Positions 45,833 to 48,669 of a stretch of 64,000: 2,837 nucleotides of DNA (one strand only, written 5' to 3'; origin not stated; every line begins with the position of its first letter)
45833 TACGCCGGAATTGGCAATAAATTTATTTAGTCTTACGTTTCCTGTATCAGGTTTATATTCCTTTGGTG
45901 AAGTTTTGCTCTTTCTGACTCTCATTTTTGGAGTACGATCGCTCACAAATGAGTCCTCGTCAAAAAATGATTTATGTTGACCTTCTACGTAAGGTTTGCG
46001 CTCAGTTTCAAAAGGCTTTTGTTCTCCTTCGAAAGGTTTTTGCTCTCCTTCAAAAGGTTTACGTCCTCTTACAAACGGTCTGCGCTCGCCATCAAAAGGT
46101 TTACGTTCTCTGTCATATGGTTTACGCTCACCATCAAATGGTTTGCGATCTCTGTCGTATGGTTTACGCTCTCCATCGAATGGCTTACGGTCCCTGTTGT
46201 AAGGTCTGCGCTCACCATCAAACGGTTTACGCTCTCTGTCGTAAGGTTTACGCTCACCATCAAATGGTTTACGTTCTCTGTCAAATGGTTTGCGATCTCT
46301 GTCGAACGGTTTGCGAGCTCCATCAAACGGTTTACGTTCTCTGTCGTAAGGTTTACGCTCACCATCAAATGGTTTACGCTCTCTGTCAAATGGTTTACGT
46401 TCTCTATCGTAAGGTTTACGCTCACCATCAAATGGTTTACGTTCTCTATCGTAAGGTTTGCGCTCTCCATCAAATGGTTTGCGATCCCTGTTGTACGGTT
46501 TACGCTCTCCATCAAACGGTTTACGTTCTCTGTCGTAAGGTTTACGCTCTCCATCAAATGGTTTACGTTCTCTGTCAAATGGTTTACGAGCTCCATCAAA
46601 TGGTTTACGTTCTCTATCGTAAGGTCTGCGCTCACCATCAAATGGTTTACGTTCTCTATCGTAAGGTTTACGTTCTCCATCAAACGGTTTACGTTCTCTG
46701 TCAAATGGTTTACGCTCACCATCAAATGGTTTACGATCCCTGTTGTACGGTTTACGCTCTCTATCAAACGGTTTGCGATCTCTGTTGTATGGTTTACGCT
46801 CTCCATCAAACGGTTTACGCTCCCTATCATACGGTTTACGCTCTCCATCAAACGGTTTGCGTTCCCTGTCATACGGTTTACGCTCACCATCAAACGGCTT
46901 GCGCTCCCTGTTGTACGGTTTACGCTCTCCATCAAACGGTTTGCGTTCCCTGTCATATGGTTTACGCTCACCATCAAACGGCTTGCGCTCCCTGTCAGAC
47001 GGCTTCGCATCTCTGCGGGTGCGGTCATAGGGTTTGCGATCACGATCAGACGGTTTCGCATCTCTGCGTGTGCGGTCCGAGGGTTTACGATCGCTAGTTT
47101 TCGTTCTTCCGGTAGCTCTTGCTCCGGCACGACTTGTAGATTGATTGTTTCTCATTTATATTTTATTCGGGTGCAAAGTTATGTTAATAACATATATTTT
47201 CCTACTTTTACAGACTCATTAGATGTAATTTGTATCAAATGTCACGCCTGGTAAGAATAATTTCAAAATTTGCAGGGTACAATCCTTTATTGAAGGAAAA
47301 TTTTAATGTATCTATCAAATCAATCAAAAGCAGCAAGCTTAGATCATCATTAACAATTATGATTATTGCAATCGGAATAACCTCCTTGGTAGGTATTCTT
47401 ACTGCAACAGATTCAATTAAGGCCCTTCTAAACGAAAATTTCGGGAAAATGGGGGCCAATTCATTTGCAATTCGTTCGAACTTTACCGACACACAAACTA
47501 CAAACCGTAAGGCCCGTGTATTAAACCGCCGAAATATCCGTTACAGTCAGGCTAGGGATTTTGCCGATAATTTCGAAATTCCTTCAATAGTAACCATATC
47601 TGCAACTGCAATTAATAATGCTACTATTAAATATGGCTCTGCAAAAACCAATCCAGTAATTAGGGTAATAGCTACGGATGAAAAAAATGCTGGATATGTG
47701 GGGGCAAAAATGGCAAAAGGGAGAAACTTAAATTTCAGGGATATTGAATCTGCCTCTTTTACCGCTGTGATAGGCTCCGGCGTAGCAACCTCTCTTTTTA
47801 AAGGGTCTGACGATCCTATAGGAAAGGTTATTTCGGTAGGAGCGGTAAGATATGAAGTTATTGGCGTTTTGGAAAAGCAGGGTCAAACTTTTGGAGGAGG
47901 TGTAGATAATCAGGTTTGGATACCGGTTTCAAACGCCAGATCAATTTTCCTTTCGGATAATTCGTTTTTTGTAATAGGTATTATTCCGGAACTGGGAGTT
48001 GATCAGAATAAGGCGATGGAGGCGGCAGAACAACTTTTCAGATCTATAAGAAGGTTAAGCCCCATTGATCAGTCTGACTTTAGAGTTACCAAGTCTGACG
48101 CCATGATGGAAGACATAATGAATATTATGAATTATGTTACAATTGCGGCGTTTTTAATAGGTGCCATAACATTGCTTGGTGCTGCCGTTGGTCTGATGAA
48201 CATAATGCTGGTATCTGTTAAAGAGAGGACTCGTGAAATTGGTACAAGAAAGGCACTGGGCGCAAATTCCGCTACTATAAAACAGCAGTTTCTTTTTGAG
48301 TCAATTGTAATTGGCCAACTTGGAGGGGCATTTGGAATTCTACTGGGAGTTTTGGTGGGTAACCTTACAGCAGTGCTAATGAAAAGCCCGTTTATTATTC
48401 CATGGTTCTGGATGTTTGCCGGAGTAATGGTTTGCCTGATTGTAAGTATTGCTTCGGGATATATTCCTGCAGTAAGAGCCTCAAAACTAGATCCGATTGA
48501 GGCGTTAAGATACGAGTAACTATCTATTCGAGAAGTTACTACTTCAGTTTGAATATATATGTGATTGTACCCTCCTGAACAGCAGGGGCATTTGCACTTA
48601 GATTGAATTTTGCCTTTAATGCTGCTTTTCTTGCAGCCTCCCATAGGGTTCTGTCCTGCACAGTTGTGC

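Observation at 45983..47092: RluB-type pseudouridine synthase carrying 48 uninterrupted heptad repeats (ERKPFDG/ERKPYDR), about 370 aa of charged low-complexity sequence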

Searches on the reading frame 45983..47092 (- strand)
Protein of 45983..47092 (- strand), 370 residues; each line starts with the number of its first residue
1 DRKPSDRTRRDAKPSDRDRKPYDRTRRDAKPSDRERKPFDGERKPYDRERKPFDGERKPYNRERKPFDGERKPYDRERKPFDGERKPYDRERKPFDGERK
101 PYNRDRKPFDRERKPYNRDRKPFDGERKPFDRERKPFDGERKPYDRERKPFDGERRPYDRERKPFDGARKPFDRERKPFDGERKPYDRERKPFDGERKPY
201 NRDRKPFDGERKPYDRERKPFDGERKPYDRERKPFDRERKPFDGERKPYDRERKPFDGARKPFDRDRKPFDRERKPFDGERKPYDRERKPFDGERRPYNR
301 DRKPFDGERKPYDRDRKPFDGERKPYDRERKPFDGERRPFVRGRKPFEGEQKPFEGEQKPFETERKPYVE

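Call 28: find_homologous_proteins(query=window:45983-47092:-, max_evalue=1e-10)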
Query window:45983-47092:- (370 aa): 391 proteins with E <= 1e-10 among 8000 candidates; the best 120 are listed.
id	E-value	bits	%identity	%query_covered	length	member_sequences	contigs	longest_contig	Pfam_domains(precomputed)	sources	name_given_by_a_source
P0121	9.2e-132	458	80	86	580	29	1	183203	PF00849.28,PF01479.31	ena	-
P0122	3.9e-100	354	73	76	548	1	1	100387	PF13275.12,PF00849.28,PF01479.31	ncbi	-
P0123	2.9e-94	334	74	66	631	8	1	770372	PF00849.28,PF01479.31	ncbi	ncbi:pseudouridine synthase [Aquirufa sp. ROCK2-A2]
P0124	6.6e-83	297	64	75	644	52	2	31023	PF00849.28,PF01479.31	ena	-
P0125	4.9e-82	294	77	56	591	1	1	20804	PF00849.28,PF01479.31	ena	-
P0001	6.8e-82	293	84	52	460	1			PF00849.28,PF01479.31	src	-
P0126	8.0e-81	290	63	78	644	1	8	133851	PF00849.28,PF01479.31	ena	-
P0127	2.6e-80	288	62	75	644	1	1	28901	PF00849.28,PF01479.31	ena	-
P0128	5.7e-78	281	62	76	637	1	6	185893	PF00849.28,PF01479.31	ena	-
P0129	5.7e-78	281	62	76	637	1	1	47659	PF00849.28,PF01479.31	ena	-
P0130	4.1e-76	274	62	73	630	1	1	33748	PF00849.28,PF01479.31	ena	-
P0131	5.7e-75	271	60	77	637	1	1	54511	PF00849.28,PF01479.31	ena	-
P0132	6.4e-75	271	62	73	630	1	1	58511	PF00849.28,PF01479.31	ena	-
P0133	3.2e-74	268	61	70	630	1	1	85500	PF00849.28,PF01479.31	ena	-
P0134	3.9e-74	268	62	74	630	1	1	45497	PF00849.28,PF01479.31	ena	-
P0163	2.5e-51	193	67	46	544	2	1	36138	PF02926.23,PF01170.25,PF22020.3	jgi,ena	-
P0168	2.0e-49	187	66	38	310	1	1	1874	PF11680.15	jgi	jgi:hypothetical protein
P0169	7.6e-49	185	52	87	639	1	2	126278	PF00849.28,PF01479.31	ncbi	-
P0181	1.0e-45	174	69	34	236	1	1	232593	PF00076.29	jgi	jgi:hypothetical protein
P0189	8.8e-43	165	60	56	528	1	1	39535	PF08032.18,PF00588.25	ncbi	-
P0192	3.0e-40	156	68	32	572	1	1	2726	PF01189.24,PF01029.24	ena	-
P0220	1.6e-28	118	61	30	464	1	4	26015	-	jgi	-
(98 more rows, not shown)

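Call 32: list_cluster_members(proteins=[P0124, P0169, P0163, P0181, P0189, P0192, P0168, P0121, P0001, P0220])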
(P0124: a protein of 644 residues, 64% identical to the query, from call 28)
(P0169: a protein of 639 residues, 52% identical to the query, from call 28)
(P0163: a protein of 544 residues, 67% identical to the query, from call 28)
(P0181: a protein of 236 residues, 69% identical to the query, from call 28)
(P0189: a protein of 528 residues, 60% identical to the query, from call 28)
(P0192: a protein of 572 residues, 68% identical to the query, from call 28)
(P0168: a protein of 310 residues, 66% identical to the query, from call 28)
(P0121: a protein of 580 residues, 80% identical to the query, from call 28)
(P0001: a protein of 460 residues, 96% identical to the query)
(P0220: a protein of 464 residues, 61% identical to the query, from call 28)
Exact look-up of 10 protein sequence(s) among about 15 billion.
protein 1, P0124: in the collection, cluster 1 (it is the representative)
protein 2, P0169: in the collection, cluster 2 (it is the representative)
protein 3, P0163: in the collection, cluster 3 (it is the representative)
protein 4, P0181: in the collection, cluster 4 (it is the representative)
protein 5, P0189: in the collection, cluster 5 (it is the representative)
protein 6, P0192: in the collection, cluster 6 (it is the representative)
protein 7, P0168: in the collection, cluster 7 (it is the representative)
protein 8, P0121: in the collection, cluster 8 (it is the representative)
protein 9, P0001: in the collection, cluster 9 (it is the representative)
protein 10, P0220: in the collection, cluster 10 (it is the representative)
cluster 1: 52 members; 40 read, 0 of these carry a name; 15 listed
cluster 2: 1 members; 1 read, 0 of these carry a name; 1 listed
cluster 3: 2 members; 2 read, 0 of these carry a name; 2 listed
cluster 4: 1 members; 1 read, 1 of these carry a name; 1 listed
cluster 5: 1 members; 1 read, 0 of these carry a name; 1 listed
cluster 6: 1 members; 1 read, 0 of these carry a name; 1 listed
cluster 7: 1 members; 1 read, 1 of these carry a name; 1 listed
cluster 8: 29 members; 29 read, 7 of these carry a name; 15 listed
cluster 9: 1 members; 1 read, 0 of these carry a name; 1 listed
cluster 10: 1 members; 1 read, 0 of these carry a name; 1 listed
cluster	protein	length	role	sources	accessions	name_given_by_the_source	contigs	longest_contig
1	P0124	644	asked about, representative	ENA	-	-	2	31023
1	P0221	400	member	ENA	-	-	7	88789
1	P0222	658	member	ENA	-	-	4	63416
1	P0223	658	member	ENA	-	-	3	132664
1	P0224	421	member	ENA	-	-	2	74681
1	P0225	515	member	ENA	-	-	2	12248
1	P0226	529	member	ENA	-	-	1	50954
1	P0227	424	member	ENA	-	-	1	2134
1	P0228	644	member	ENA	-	-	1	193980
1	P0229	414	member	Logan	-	-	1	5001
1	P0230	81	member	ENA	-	-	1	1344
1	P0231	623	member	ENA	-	-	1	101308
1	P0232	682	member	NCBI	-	-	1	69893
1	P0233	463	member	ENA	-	-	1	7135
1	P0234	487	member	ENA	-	-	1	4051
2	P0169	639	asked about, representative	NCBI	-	-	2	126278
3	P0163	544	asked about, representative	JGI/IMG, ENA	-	-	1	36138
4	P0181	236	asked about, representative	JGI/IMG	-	hypothetical protein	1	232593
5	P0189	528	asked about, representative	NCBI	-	-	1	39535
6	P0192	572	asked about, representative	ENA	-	-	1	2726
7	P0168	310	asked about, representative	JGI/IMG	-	hypothetical protein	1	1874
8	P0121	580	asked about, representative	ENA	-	-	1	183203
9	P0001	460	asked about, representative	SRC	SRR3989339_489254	-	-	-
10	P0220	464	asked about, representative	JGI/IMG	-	-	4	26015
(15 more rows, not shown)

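Call 47: find_encoding_contigs(protein=P0121, flank=1500, max_places=3)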
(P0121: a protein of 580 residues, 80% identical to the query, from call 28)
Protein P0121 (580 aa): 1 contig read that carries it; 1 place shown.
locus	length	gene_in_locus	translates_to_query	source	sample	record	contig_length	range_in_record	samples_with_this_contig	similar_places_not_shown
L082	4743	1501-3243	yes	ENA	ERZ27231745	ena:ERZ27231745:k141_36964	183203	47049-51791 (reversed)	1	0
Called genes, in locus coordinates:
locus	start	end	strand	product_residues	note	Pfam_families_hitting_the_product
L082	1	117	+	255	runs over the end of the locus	-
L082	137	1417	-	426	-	PF12704:MacB_PCD, PF02687:FtsX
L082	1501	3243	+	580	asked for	PF01479:S4, PF00849:PseudoU_synth_2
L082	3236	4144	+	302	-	PF03193:RsgA_GTPase (faint), PF00071:Ras (weak), PF01926:MMR_HSR1, PF02421:FeoB_N, PF10662:PduV-EutP, PF00009:GTP_EFTU (weak), PF16897:MMR_HSR1_Xtn (weak), PF07650:KH_2, +2 more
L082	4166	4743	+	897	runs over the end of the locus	PF00521:DNA_topoisoIV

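Call 48: find_encoding_contigs(protein=P0163, flank=6000, max_places=2)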
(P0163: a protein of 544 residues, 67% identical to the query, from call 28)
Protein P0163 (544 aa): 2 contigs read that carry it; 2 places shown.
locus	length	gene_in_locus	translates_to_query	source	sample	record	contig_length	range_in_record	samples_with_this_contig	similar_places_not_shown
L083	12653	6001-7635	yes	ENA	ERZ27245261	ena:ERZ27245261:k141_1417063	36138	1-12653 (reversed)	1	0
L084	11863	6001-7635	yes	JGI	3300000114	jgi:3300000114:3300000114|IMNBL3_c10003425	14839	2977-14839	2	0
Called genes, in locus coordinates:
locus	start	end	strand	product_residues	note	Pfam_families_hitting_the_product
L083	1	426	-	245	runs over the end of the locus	PF10988:DUF2807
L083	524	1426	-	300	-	PF00165:HTH_AraC (faint), PF12833:HTH_18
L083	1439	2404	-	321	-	PF14054:DUF4249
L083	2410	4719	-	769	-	PF13620:CarboxypepD_reg, PF13715:CarbopepD_reg_2, PF07715:Plug (weak)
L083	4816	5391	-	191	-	PF04542:Sigma70_r2, PF08281:Sigma70_r4_2, PF04545:Sigma70_r4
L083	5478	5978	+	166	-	-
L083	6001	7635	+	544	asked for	PF22020:RlmL_1st, PF02926:THUMP, PF01170:UPF0020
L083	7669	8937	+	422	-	PF02844:GARS_N, PF01071:GARS_A, PF02655:ATP-grasp_3 (faint), PF02843:GARS_C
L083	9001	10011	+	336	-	PF19992:DUF6427 (weak)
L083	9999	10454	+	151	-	PF09335:VTT_dom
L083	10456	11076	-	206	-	PF01522:Polysacc_deac_1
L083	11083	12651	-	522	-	?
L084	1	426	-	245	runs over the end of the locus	-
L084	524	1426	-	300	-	PF00165:HTH_AraC (faint), PF12833:HTH_18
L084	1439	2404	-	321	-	PF14054:DUF4249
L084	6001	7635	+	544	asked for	PF22020:RlmL_1st, PF02926:THUMP, PF01170:UPF0020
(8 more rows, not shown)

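Call 58: search_protein_representatives(protein=window:45983-47092:-)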
Query: 370 residues. Proteins with E-value up to 0.001 (for the whole library): 1211; up to 1e-10: 224; up to 1e-30: 21. The best 150 are listed.
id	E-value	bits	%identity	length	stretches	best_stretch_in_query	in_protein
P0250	6.6e-79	282.0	75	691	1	31-281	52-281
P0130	1.3e-76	274.4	61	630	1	57-348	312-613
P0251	4.2e-59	216.7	58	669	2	83-346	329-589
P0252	1.1e-58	215.3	23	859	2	78-340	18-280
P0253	8.4e-51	189.4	33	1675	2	32-334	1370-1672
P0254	7.9e-50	186.2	36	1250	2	25-339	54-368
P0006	1.4e-49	185.4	68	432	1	1-170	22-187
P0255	7.3e-49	183.0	32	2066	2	32-339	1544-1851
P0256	1.6e-48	181.9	22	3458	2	43-363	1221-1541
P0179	2.8e-47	177.8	52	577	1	21-362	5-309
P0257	9.7e-46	172.7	33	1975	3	45-248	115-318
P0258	2.8e-45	171.2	21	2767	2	43-363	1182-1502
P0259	5.7e-45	170.2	21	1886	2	37-367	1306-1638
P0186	1.4e-43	165.6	51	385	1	104-339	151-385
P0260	5.3e-41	157.1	19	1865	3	49-369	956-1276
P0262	2.5e-36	141.7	48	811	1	33-332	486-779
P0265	4.5e-31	124.4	43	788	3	31-206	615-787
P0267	2.8e-28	115.2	45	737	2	25-365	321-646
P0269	5.3e-27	111.0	46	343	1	188-309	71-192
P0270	6.9e-27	110.6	45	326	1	57-210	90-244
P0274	2.2e-25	105.6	46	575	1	121-262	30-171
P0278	2.7e-24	102.1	41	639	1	14-289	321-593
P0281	2.3e-23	99.0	42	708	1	3-209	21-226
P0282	2.8e-23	98.7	48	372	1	30-251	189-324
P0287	3.5e-22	95.1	48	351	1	108-232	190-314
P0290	1.1e-21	93.5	52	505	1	177-346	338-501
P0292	1.3e-21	93.2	63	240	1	70-252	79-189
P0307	3.0e-19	85.4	56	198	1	28-303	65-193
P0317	1.3e-17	80.1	44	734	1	37-227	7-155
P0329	1.3e-16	76.8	43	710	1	5-289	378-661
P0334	2.3e-16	75.9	63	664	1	84-190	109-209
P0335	2.6e-16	75.8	61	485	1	37-216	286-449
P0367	2.3e-14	69.3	51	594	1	122-231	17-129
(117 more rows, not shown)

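Call 59: search_protein_families(library=pfam, proteins=[P0250, P0251, P0262, P0265, P0267, P0269, P0270, P0274, P0278, P0281], max_evalue=0.00001)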
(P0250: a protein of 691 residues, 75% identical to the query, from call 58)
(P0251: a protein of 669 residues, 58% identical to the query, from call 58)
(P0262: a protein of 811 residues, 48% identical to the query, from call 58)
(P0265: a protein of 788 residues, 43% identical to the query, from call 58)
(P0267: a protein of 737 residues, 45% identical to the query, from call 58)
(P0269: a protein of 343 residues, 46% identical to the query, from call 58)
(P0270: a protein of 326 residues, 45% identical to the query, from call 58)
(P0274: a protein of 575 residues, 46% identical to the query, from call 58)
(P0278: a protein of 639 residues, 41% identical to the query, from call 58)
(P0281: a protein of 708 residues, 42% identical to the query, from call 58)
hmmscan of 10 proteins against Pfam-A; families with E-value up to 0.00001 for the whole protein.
P0250 (691 aa): 3 families
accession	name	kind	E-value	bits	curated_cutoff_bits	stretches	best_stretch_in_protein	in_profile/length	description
PF01170.24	UPF0020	-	1.3e-42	146.2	22.3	1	472-676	1-194/197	RMKL-like, methyltransferase domain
PF02926.22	THUMP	-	7.1e-21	74.8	20.6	1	379-463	4-84/84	THUMP domain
PF22020.1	RlmL_1st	-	4.3e-14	52.7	27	1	314-368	2-55/55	RlmL ferredoxin-like domain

P0251 (669 aa): 0 families

P0262 (811 aa): 2 families
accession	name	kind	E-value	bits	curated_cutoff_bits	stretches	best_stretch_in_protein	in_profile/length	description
PF10672.15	Methyltrans_SAM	-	7.5e-25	88.2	27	1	109-272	85-242/286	S-adenosylmethionine-dependent methyltransferase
PF03602.21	Cons_hypoth95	-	2.9e-09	37.3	24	1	143-242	37-134/182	Conserved hypothetical protein 95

P0265 (788 aa): 2 families
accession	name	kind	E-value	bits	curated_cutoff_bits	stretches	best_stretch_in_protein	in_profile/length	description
PF17963.7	Big_9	-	1.7e-19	71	23.6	1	207-288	3-88/89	Bacterial Ig domain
PF17892.7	Cadherin_5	-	9.4e-15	54.7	26.5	0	313-387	15-97/98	Cadherin-like domain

P0267 (737 aa): 0 families

P0269 (343 aa): 0 families

P0270 (326 aa): 0 families

P0274 (575 aa): 0 families

P0278 (639 aa): 0 families

P0281 (708 aa): 1 family
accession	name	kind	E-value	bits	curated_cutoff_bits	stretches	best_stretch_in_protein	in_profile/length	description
PF04231.19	Endonuclease_1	-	1.3e-34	120.4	25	1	242-465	22-235/235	Endonuclease I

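Call 60: search_protein_families(library=pfam, proteins=[P0282, P0287, P0290, P0292, P0307, P0317, P0329, P0334, P0335, P0367], max_evalue=0.00001)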
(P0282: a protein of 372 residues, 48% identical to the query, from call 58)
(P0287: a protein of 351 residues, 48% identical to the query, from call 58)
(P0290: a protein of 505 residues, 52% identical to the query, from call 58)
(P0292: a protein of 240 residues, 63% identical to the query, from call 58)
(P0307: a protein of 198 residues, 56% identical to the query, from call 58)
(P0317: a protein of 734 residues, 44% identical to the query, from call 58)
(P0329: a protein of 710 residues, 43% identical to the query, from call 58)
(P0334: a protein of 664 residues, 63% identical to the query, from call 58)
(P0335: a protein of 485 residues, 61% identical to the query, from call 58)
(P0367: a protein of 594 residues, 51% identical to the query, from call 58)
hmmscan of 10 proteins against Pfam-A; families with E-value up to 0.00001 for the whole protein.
P0282 (372 aa): 0 families

P0287 (351 aa): 0 families

P0290 (505 aa): 2 families
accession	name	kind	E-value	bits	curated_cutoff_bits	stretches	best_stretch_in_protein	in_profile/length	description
PF00849.27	PseudoU_synth_2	-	6.2e-19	69.2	26.8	1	159-289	2-150/152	RNA pseudouridylate synthase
PF01479.30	S4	-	4.3e-13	49.2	22.8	1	96-139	1-45/48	S4 domain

P0292 (240 aa): 1 family
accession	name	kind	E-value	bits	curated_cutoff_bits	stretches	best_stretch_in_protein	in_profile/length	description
PF11680.14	DUF3276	-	3.1e-11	43.9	23.1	1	5-95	10-102/131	Protein of unknown function (DUF3276)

P0307 (198 aa): 1 family
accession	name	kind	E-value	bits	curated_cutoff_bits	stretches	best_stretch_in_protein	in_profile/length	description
PF00076.28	RRM_1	-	1.4e-06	28.5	20.7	1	2-46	26-69/70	RNA recognition motif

P0317 (734 aa): 1 family
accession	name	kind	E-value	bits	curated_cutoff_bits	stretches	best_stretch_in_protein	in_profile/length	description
PF00041.27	fn3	-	2.9e-10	40.7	25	1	323-424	2-77/84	Fibronectin type III domain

P0329 (710 aa): 0 families

P0334 (664 aa): 2 families
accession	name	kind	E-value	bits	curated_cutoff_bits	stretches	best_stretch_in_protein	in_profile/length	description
PF07497.18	Rho_RNA_bind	-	3.1e-29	101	27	1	299-370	2-71/73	Rho termination factor, RNA-binding domain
PF00006.31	ATP-synt_ab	-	1.6e-24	87.1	29.5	1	403-612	2-213/213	ATP synthase alpha/beta family, nucleotide-binding domain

P0335 (485 aa): 3 families
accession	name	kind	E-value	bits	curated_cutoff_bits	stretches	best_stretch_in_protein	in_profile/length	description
PF01424.28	R3H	-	3.1e-17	62.8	26.8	1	209-269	1-60/60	R3H domain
PF14804.11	Jag_N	-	5.4e-14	52.8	25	1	7-56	1-49/50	Jag N-terminus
PF13083.13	KH_KhpA-B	-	6.8e-06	26.3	32.1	0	129-194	7-70/73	KhpA/KhpB, KH domain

P0367 (594 aa): 4 families
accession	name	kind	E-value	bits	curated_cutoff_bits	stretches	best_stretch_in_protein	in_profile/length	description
PF01189.24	Methyltr_RsmB-F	-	4.9e-50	170.4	27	1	396-588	6-198/199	16S rRNA methyltransferase RsmB/F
PF01029.23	NusB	-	1e-27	97.6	23.1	1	152-274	3-133/133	NusB family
PF01728.25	FtsJ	-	6.6e-08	33.1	24.1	1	392-544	14-153/181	FtsJ-like methyltransferase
PF13847.12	Methyltransf_31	-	9.8e-07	29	27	1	397-534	2-120/145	Methyltransferase domain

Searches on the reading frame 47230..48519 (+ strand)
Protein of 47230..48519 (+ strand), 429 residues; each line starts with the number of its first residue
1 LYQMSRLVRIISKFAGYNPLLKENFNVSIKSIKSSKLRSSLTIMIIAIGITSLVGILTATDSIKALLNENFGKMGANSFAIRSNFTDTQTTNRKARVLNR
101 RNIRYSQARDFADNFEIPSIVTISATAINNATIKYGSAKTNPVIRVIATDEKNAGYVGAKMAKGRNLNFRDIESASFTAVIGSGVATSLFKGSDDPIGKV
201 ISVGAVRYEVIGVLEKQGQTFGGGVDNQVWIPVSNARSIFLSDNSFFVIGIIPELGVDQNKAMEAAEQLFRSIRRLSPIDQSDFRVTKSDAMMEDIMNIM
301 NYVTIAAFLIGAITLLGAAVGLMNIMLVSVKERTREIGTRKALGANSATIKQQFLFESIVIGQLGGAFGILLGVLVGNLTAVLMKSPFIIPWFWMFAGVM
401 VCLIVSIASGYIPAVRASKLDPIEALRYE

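Call 11: search_protein_families(library=pfam, proteins=[window:47230-48519:+], max_evalue=0.00001)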
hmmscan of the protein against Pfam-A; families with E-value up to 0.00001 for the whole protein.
window:47230-48519:+ (429 aa): 2 families
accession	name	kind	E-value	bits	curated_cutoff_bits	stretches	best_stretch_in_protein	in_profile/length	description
PF12704.14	MacB_PCD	-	2.3e-31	110.2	27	1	39-268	1-206/207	MacB-like periplasmic core domain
PF02687.27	FtsX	-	4e-21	75.7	25.5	1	309-422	2-120/120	FtsX-like permease C-terminal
